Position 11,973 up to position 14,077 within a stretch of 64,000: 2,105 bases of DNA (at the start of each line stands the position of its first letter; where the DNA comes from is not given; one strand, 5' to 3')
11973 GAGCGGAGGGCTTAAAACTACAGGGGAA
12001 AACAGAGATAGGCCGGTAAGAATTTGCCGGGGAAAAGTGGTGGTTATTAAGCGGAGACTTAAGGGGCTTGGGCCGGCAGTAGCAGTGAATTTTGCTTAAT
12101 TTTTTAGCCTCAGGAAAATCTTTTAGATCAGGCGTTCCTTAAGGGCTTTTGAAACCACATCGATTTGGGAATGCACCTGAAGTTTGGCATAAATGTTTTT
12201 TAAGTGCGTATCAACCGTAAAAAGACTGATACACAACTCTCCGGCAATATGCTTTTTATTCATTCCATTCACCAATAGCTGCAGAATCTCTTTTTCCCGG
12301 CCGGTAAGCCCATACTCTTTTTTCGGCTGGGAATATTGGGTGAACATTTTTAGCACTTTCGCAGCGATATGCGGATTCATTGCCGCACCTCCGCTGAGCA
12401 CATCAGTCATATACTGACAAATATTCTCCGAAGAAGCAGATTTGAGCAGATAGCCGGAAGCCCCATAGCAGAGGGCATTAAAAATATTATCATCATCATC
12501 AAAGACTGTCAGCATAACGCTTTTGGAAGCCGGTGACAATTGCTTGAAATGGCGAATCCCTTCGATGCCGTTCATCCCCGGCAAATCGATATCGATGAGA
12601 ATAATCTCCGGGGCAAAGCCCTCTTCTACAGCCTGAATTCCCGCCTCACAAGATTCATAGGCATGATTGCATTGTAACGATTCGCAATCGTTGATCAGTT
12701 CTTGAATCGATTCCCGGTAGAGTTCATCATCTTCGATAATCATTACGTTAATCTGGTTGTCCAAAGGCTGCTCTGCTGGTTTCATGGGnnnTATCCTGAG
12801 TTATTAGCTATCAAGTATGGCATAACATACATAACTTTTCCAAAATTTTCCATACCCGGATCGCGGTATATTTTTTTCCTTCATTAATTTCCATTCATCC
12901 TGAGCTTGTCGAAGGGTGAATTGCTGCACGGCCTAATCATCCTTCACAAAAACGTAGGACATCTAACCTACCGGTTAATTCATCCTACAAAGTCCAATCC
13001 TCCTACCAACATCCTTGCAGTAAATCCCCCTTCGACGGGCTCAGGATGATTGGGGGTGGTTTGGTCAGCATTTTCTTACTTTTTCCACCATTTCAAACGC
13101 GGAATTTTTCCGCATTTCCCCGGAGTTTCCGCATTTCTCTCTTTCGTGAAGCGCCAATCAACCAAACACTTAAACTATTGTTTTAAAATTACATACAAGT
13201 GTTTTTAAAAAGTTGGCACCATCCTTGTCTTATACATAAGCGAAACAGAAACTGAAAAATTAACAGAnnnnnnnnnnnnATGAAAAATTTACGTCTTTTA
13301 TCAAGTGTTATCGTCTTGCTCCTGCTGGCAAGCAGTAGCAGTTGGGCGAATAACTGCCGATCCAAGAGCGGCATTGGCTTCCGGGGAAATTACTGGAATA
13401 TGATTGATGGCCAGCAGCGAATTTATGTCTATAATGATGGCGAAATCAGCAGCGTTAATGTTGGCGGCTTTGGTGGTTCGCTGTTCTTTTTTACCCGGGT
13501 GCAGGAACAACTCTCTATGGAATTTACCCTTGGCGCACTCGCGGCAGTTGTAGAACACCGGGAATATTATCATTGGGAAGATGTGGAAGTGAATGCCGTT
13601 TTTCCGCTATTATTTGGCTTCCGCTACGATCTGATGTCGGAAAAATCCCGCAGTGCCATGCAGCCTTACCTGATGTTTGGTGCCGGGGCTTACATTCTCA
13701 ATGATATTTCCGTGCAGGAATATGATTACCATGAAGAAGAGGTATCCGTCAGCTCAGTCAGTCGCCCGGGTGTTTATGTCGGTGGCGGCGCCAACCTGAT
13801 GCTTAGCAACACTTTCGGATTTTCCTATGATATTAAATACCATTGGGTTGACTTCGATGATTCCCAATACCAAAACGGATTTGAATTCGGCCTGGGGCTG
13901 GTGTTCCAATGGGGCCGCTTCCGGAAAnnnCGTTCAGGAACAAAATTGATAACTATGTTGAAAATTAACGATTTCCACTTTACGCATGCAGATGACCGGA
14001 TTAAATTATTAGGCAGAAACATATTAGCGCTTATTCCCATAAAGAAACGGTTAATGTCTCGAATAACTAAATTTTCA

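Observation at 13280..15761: Tandem outer-membrane beta-barrel paralogs, the second fused to a transglutaminase-like Cys-protease-fold domain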

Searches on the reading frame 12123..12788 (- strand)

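Call 4: search_protein_families(library=pfam, proteins=[window:12123-12788:-], max_evalue=1)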
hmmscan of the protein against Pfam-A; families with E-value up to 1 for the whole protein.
window:12123-12788:- (221 aa): 3 families
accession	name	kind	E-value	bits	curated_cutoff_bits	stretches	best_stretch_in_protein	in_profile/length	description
PF00072.30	Response_reg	-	1e-18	67.9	30.2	1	15-126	1-109/111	Response regulator receiver domain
PF00196.25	GerE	-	2e-16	59.8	23.5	1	161-214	3-56/57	Bacterial regulatory proteins, luxR family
PF13012.11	MitMem_reg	-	0.14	12.5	26.6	1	121-152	42-73/113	Maintenance of mitochondrial structure and function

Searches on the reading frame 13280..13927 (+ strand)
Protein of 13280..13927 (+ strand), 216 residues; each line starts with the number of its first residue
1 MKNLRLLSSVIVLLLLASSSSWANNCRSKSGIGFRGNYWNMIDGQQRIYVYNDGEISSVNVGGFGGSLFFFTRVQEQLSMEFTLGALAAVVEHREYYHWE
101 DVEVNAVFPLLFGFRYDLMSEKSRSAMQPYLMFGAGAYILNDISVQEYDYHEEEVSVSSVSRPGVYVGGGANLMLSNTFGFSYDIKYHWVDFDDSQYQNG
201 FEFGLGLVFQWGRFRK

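Call 4: search_protein_families(library=pfam, proteins=[window:13280-13927:+], max_evalue=1)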
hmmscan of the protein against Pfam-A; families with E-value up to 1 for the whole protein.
window:13280-13927:+ (216 aa): 2 families
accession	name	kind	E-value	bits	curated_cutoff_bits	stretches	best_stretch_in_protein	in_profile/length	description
PF13505.12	OMP_b-brl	-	1.3e-09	38.9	28.7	1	11-209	3-175/175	Outer membrane protein beta-barrel domain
PF08194.17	DIM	-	0.35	11.6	20.8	0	1-21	1-21/36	DIM protein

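Call 7: search_protein_families(library=ncbifam, proteins=[window:13280-13927:+], max_evalue=1)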
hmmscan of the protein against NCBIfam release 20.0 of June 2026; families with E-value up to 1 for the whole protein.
window:13280-13927:+ (216 aa): 1 family
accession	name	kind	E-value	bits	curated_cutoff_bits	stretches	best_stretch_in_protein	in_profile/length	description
TIGR04565.1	OMP_myx_plus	subfamily_domain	0.00067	19.7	60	1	126-209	86-159/161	outer membrane beta-barrel domain-containing protein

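Call 31: find_homologous_proteins(query=window:13280-13927:+)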
Query window:13280-13927:+ (216 aa): 1 proteins with E <= 0.001 among 559 candidates.
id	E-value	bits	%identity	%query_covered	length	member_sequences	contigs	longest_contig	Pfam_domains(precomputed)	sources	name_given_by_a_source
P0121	8.6e-141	485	100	100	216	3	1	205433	PF13505.13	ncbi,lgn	-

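Call 32: find_encoding_contigs(protein=P0121, flank=10000, max_places=2)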
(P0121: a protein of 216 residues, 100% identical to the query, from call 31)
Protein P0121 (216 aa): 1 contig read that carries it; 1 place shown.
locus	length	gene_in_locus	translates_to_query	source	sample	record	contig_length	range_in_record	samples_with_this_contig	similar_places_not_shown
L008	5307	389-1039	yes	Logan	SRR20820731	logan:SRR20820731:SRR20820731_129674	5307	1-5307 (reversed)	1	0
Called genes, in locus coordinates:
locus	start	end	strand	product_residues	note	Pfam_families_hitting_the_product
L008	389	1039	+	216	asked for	PF13505:OMP_b-brl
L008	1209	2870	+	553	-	-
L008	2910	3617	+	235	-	-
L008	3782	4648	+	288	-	PF13349:DUF4097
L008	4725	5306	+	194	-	?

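Call 33: list_cluster_members(proteins=[P0121, P0001, window:14100-15758:+])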
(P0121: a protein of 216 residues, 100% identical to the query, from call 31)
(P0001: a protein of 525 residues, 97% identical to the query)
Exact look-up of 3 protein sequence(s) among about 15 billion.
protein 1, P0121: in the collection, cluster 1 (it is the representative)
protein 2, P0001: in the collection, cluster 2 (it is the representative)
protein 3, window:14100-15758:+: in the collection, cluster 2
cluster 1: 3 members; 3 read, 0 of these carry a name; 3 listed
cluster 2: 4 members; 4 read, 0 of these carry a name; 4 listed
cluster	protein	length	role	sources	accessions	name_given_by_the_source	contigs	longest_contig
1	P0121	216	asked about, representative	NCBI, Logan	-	-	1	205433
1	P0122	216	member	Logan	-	-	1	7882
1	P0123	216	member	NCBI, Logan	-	-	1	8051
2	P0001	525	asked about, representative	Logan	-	-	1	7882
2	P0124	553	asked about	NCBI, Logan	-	-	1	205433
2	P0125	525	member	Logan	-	-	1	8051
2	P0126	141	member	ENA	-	-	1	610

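Call 54: search_protein_families(library=padloc, proteins=[window:13280-13927:+], max_evalue=0.01)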
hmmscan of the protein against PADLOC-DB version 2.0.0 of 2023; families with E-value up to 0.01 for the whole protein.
window:13280-13927:+ (216 aa): 0 families
